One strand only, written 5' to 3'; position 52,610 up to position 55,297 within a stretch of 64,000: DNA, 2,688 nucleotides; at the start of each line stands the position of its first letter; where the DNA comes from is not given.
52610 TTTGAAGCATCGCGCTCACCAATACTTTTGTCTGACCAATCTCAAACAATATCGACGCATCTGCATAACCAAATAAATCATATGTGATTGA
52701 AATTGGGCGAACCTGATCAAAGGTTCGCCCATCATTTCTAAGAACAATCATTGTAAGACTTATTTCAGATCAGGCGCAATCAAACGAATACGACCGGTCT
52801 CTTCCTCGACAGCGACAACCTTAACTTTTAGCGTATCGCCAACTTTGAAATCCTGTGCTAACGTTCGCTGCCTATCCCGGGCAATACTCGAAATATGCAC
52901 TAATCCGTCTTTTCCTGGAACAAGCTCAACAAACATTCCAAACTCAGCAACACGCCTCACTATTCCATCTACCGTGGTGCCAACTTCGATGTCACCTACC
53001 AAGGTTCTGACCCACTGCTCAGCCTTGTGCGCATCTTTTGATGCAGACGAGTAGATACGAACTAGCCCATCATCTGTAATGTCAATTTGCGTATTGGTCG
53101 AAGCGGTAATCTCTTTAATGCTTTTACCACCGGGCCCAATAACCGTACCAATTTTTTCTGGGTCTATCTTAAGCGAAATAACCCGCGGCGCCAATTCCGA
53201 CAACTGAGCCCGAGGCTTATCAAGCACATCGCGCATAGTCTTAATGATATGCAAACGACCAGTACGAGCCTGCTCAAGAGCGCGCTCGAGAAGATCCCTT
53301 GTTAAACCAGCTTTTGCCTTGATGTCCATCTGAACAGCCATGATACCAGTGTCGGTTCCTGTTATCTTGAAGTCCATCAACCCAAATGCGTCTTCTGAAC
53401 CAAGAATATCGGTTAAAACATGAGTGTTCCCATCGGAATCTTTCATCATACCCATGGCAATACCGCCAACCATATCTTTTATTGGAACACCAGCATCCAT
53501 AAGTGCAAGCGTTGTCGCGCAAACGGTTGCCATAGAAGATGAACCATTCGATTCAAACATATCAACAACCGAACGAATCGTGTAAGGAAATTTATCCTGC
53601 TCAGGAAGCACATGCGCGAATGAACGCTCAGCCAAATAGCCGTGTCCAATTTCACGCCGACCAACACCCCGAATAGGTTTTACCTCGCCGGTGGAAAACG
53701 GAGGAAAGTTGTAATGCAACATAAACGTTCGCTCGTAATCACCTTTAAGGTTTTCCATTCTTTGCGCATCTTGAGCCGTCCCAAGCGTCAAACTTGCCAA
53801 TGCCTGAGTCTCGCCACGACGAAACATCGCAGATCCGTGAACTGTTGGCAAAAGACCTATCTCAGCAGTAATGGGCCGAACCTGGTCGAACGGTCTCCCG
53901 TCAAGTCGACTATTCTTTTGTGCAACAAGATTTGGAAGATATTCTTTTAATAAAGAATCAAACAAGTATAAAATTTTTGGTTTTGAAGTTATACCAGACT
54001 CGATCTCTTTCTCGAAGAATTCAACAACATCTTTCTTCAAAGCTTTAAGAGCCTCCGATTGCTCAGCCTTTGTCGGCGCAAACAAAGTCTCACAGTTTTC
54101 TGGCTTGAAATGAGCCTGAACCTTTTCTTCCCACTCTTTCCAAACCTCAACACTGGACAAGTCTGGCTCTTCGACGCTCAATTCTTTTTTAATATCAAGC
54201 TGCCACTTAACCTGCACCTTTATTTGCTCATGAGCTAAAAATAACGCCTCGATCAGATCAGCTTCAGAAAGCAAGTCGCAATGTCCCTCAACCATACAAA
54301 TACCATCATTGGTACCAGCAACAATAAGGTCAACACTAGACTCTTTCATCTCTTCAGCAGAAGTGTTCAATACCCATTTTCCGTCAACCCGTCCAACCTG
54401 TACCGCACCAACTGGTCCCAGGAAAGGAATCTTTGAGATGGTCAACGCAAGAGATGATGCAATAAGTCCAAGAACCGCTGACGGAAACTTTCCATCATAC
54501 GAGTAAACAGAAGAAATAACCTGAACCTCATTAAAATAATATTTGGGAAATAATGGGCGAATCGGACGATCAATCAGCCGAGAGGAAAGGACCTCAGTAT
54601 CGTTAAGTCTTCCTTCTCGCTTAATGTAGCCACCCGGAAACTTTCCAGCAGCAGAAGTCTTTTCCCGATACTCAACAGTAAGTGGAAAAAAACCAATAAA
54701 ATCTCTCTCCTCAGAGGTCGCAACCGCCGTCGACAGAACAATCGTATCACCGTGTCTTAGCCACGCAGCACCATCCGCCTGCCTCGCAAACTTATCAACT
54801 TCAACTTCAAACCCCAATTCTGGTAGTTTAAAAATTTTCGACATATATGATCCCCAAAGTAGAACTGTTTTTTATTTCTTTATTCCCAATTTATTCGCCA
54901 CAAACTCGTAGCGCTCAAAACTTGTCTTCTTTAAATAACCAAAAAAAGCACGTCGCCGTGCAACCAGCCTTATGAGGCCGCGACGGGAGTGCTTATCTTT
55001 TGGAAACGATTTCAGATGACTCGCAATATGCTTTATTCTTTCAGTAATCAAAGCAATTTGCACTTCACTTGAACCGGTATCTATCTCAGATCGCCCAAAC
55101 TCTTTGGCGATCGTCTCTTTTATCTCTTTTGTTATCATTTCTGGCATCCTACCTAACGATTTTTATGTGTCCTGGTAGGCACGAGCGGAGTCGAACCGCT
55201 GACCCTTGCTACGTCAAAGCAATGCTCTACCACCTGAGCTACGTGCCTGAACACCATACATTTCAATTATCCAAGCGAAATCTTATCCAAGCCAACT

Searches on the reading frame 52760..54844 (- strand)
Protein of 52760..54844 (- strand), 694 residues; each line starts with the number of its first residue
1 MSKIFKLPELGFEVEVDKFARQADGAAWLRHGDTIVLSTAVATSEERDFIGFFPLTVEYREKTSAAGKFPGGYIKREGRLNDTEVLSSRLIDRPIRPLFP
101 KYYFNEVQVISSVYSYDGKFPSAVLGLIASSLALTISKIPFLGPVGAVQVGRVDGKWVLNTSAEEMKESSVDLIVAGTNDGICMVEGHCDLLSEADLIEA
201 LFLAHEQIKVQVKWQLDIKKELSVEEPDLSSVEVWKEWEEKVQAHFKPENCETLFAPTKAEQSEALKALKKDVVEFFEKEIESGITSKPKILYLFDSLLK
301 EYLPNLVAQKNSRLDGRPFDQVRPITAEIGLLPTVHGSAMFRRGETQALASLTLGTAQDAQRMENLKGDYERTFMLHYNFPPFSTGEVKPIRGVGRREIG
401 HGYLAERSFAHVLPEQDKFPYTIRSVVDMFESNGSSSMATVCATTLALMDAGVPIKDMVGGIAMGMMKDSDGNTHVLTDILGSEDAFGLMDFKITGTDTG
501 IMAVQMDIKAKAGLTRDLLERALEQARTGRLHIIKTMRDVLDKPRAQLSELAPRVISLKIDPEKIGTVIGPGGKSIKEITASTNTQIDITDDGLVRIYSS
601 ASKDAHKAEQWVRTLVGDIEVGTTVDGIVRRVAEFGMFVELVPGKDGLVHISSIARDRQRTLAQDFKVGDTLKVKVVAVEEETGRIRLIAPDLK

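Call 73: search_protein_families(library=pfam, proteins=[window:52760-54844:-], max_evalue=0.001)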
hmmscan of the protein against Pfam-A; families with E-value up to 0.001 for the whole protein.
window:52760-54844:- (694 aa): 6 families
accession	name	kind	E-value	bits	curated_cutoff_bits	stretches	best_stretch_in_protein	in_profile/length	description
PF01138.27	RNase_PH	-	1.3e-54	184.5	25.5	2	321-454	1-130/130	3' exoribonuclease family, domain 1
PF03725.20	RNase_PH_C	-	1e-19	70.7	20.8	2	143-206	1-66/67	3' exoribonuclease family, domain 2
PF00575.29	S1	-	3.7e-17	62.9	22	1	619-688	2-71/74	S1 RNA binding domain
PF00013.35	KH_1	-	1.4e-09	38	21.5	1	556-612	2-64/66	KH domain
PF23459.1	S1_RRP5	-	2.4e-07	31.7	27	1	621-682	3-64/72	RRP5 S1 domain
PF03726.19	PNPase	-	7.5e-05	23.6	24.6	1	239-317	3-80/81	Polyribonucleotide nucleotidyltransferase, RNA binding domain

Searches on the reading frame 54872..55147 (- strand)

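Call 73: search_protein_families(library=pfam, proteins=[window:54872-55147:-], max_evalue=0.001)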
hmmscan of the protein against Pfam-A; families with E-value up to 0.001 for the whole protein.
window:54872-55147:- (91 aa): 1 family
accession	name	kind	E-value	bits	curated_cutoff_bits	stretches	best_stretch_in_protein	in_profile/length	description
PF00312.27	Ribosomal_S15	-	2.5e-30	104.9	31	1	10-90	1-81/81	Ribosomal protein S15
